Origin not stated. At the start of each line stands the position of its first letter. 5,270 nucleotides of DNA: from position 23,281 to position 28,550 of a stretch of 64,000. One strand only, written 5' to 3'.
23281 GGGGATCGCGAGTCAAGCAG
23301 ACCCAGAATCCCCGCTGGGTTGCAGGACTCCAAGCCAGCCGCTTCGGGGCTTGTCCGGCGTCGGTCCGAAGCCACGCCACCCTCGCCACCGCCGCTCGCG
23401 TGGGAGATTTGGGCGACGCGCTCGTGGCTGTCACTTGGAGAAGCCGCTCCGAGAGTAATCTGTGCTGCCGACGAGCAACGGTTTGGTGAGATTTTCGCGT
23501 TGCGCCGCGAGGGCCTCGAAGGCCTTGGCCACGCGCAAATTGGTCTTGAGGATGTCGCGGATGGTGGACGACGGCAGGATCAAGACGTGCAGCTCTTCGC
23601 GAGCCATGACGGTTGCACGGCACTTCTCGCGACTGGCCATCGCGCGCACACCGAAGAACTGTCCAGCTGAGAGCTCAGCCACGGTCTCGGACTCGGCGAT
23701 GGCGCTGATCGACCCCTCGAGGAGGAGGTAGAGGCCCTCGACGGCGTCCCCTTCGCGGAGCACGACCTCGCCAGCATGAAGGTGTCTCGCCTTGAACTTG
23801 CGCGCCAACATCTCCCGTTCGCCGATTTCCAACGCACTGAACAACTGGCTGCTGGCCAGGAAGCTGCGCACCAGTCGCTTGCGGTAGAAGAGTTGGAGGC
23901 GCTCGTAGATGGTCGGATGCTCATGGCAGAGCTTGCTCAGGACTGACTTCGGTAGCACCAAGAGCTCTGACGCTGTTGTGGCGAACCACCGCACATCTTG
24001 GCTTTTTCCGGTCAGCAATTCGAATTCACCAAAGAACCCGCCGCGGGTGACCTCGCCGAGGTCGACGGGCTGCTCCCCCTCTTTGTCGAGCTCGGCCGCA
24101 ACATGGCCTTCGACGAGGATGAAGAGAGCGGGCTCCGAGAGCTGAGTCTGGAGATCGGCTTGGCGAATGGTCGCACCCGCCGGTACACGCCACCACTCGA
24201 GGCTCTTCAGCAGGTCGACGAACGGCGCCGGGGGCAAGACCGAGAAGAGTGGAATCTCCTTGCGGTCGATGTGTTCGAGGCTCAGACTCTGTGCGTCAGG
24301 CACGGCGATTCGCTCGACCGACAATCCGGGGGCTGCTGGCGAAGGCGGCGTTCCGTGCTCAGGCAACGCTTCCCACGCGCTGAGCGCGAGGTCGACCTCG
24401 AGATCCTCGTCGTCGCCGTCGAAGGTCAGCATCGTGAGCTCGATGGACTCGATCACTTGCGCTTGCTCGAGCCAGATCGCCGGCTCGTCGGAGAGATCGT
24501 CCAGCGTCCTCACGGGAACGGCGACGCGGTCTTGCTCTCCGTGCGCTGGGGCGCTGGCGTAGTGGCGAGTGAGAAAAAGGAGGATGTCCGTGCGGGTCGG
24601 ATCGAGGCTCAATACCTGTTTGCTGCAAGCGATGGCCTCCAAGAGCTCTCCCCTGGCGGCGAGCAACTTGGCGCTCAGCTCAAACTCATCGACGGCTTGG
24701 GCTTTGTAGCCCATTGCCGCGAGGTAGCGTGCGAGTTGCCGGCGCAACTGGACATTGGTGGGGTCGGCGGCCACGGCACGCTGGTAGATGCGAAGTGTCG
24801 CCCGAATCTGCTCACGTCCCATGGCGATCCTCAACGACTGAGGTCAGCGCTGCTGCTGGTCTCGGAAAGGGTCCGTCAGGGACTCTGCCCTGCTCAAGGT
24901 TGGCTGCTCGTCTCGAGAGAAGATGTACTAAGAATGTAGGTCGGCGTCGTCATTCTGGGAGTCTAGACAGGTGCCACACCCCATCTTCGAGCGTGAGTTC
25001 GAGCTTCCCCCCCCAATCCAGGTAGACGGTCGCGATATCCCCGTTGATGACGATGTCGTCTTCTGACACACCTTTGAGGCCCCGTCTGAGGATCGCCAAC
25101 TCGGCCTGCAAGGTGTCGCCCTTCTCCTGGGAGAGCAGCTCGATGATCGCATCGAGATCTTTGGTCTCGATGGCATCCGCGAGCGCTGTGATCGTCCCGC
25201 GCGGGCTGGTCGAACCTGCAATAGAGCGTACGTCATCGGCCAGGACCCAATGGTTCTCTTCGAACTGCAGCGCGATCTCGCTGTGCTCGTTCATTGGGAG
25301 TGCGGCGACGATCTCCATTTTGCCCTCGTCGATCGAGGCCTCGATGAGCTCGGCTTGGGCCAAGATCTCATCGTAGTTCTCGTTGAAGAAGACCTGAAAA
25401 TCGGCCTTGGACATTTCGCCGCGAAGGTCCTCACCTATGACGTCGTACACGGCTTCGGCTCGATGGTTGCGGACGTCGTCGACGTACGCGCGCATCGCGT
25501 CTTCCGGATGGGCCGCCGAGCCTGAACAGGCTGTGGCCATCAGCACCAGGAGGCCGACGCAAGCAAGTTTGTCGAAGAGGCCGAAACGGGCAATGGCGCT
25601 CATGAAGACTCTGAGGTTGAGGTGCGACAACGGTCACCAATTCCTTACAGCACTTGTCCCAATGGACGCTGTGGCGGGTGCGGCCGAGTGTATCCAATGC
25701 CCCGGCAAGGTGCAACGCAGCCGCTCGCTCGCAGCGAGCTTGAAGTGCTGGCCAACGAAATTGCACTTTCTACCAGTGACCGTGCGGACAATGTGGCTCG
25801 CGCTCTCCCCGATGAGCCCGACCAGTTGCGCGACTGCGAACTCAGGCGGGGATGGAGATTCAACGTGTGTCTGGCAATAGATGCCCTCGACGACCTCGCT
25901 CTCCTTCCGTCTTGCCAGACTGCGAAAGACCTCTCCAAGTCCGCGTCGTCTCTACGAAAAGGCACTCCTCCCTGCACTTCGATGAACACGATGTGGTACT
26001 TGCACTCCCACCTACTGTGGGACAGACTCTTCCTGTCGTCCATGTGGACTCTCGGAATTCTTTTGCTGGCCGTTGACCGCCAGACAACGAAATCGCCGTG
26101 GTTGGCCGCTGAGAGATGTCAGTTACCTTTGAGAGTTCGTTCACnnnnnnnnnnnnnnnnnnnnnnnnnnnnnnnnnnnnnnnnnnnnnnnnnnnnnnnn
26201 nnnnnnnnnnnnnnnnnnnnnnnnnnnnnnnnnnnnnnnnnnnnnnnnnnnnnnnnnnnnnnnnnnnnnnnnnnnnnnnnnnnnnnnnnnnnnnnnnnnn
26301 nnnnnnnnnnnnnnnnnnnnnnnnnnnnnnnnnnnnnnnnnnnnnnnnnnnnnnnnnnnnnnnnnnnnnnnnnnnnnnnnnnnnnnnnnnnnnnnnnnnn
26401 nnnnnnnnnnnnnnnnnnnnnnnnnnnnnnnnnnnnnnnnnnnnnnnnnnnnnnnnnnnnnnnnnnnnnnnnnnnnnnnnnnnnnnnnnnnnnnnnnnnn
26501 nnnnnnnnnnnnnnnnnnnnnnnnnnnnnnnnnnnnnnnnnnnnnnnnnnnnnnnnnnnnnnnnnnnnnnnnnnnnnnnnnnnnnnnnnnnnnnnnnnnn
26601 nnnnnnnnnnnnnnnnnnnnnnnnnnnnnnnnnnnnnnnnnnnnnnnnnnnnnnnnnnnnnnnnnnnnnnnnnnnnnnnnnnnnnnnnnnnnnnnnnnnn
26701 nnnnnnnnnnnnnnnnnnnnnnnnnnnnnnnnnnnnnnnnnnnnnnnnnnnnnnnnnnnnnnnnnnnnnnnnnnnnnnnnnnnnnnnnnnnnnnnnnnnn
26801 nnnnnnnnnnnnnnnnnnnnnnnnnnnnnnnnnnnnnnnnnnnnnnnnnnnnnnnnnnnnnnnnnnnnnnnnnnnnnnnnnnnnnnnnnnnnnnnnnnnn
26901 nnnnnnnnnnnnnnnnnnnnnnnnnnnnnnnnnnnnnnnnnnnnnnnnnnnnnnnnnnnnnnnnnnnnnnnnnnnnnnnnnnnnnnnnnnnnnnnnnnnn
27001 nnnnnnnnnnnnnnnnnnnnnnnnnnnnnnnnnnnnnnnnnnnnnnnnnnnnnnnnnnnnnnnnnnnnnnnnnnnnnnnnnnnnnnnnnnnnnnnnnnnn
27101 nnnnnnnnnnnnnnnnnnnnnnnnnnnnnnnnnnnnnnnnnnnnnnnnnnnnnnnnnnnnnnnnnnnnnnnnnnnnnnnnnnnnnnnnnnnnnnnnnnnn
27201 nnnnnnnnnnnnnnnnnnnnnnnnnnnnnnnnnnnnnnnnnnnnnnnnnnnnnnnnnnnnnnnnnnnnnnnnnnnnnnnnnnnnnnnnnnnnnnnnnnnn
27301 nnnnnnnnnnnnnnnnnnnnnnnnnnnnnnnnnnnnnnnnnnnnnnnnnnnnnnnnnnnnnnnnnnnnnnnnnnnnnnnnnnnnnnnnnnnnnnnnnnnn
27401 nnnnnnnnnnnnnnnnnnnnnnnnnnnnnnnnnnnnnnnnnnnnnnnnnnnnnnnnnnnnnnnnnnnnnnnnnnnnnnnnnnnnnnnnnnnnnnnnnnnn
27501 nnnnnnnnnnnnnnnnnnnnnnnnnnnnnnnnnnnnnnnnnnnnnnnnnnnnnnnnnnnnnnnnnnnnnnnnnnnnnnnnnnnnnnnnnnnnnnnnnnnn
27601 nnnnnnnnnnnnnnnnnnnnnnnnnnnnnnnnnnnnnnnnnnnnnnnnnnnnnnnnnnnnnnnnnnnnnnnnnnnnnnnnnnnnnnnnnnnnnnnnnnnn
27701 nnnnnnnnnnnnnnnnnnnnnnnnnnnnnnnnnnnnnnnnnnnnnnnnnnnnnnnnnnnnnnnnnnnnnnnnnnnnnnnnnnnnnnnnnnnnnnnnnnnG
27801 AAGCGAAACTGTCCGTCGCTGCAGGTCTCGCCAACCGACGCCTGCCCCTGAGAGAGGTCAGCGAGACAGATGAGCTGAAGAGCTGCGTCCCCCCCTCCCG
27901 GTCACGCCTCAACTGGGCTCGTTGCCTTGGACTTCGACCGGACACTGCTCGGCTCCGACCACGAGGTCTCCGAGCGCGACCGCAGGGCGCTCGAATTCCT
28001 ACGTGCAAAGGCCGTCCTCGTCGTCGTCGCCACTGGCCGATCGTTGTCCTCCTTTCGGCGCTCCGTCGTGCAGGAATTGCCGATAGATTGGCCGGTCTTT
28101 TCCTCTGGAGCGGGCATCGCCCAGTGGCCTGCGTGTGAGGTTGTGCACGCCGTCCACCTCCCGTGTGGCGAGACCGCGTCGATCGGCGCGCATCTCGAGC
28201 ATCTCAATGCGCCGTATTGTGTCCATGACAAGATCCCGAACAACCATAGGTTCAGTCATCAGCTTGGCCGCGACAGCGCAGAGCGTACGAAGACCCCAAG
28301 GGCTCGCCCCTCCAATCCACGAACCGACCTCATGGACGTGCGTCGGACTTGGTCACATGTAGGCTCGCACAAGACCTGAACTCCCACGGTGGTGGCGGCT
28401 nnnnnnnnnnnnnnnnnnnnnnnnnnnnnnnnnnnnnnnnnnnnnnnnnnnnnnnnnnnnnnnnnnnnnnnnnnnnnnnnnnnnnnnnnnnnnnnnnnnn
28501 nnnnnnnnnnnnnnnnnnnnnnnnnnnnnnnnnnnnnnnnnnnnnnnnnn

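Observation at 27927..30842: Roughly 370-bp segmental duplication of the 5' half of a HAD phosphatase gene between two convergent paralogous genes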

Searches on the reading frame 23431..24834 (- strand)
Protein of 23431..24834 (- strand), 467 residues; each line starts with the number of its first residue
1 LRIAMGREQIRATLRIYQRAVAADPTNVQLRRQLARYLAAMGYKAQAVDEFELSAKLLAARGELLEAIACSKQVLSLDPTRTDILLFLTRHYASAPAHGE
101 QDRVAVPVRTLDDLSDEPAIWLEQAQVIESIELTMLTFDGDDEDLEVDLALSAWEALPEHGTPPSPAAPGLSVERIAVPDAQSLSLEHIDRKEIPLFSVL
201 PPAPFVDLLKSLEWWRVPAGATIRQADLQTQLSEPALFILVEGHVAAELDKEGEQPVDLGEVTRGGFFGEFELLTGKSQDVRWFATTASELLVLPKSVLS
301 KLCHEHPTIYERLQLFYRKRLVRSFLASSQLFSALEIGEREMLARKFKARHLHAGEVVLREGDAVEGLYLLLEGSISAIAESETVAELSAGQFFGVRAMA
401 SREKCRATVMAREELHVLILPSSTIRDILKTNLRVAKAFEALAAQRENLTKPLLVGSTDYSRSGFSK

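Call 4: search_protein_families(library=pfam, proteins=[window:23431-24834:-], max_evalue=0.01)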
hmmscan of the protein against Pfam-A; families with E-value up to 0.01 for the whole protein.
window:23431-24834:- (467 aa): 8 families
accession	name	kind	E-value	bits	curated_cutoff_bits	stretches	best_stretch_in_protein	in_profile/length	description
PF00027.35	cNMP_binding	-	2e-28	98.6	27.5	2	350-432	2-89/89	Cyclic nucleotide-binding domain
PF14559.12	TPR_19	-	1.8e-05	25.4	25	0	5-49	2-46/68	Tetratricopeptide repeat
PF13371.12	TPR_9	-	2.7e-05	24.5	35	1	3-52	4-53/73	Tetratricopeptide repeat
PF13428.12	TPR_14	-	0.00023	22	23.5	0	7-36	14-43/44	Tetratricopeptide repeat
PF13414.12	TPR_11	-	0.0023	18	26.8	0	57-84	3-30/42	TPR repeat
PF14561.12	TPR_20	-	0.0036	18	25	0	14-50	8-44/90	Tetratricopeptide repeat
PF03704.23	BTAD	-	0.0049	17.7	22.1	0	4-60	74-128/146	Bacterial transcriptional activator domain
PF13431.12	TPR_17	-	0.0069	17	24.4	0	17-42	2-27/34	Tetratricopeptide repeat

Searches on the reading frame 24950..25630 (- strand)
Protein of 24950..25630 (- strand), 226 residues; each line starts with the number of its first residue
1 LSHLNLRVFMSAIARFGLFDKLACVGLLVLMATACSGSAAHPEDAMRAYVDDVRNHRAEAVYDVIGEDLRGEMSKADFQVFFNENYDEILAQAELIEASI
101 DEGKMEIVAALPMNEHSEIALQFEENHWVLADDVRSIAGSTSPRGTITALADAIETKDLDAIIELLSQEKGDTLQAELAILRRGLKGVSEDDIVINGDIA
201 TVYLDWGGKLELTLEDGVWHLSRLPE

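Call 4: search_protein_families(library=pfam, proteins=[window:24950-25630:-], max_evalue=0.01)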
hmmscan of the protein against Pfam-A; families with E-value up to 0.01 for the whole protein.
window:24950-25630:- (226 aa): 1 family
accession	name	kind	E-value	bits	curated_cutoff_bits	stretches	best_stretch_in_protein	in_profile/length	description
PF05223.17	MecA_N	-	0.0035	18.1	22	0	42-102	2-62/117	NTF2-like N-terminal transpeptidase domain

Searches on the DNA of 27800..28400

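Call 57: search_rna_families(source=window, start=27800, end=28400, threshold=evalue, max_evalue=1)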
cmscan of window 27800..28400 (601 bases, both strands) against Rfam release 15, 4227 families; matches with E-value up to 1: 0.
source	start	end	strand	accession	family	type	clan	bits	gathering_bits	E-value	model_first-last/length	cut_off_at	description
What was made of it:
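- No Rfam match (call 57).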

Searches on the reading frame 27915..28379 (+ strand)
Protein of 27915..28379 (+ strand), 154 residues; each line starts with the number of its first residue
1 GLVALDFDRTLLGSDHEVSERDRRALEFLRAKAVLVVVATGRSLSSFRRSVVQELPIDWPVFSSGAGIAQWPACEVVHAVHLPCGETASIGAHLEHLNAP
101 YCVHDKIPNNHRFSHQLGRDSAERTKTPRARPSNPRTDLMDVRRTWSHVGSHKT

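Call 4: search_protein_families(library=pfam, proteins=[window:27927-28379:+], max_evalue=0.01)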
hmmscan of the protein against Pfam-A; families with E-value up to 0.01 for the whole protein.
window:27927-28379:+ (150 aa): 2 families
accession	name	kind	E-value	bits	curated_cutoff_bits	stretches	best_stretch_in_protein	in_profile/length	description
PF08282.18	Hydrolase_3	-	1e-10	42.2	20.9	1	2-101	4-102/255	haloacid dehalogenase-like hydrolase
PF05116.19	S6PP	-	0.0013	18.8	20.3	1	2-67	8-75/247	Sucrose-6F-phosphate phosphohydrolase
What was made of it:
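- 27915..28282 (+): Partial duplicate (pseudogene fragment) of the HAD-IIB phosphatase gene, equivalent to codons 12-134. It has no native start codon and lacks motifs III and IV. Pfam Hydrolase_3 matches profile positions 4-102 of 255 only (call 4).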

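Call 17: list_cluster_members(proteins=[P0001, window:27927-28376:+, window:26145-27848:+, P0121])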
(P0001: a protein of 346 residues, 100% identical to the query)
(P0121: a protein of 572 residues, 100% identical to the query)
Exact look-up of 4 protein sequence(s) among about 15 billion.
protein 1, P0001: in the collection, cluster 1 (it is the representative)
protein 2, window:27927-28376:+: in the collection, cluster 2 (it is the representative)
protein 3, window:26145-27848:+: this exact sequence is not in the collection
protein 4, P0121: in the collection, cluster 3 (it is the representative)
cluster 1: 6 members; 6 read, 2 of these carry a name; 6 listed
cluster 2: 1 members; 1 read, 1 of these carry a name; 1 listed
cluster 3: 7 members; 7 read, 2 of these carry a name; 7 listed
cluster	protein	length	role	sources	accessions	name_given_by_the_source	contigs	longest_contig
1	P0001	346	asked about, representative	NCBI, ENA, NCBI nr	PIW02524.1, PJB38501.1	MAG: hypothetical protein CO108_18855 [Deltaproteobacteria bacterium ... | MAG: hypothetical protein COW42_01220 [Deltaproteobacteria bacterium ...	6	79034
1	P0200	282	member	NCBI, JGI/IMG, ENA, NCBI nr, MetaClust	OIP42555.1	MAG: hypothetical protein AUK47_04150 [Deltaproteobacteria bacterium CG2_30_63_29] | \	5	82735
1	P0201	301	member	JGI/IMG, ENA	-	-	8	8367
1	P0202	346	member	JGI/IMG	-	-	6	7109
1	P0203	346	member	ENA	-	-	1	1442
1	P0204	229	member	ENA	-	-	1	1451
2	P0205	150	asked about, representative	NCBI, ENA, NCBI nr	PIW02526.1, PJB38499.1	MAG: hypothetical protein CO108_18845 [Deltaproteobacteria bacterium ... | MAG: hypothetical protein COW42_01230 [Deltaproteobacteria bacterium ...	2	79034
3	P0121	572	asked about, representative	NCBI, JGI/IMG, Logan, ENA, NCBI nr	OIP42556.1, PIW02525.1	MAG: hypothetical protein AUK47_04155 [Deltaproteobacteria bacterium CG2_30_63_29]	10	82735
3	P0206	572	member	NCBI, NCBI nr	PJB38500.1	MAG: hypothetical protein CO108_18850 [Deltaproteobacteria bacterium ...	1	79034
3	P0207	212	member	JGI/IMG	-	-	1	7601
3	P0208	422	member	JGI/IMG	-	-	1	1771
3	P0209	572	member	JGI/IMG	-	-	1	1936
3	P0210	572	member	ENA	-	-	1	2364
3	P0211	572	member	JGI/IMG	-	-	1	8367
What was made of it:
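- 27927..28379 (+): 150-codon ORF (TTG start) that runs through the fragment and 97 nt beyond it, overlapping the 3' end of the opposite-strand GT gene by 50 nt. Two NCBI MAG records annotate it as a 'hypothetical protein'; it is most likely not a real gene. Its protein cluster has one member, the ORF itself (call 17).
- No homologous truncated protein exists anywhere else: the ORF's protein cluster has one member (call 17).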

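Call 46: search_protein_families(library=ncbifam, proteins=[window:27915-28379:+], max_evalue=0.01)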
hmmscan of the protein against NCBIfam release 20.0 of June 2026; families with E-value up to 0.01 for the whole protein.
window:27915-28379:+ (154 aa): 9 families
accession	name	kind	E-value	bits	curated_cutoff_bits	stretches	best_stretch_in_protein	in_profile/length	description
TIGR00099.1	Cof-subfamily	subfamily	1.8e-11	44.1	137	1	2-109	1-105/256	Cof-type HAD-IIB family hydrolase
TIGR01484.1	HAD-SF-IIB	subfamily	4e-08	33.6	41.8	1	2-68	1-67/221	HAD-IIB family hydrolase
NF007806.0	PRK10513.1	equivalog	1.4e-07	31.1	273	1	2-57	5-59/270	sugar-phosphatase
NF011705.0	PRK15126.1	equivalog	3.2e-05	23.4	336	1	2-57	4-58/272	HMP-PP phosphatase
NF045966.1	YcsE_rel_Pase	equivalog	3.8e-05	23.3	220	1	2-106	4-109/265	YcsE-related riboflavin metabolism phosphatase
NF008213.0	PRK10976.1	equivalog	0.00015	21.4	386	1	2-47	4-49/266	sugar/pyridoxal phosphate phosphatase YigL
NF007821.0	PRK10530.1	equivalog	0.00065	19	274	1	2-98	5-101/272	pyridoxal phosphatase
TIGR01482.1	SPP-subfamily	subfamily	0.0015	18.1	107.15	1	3-52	1-50/225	sucrose-phosphate phosphatase subfamily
TIGR01487.1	Pglycolate_arch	equivalog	0.0099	15.7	122.75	0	2-61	3-61/215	phosphoglycolate phosphatase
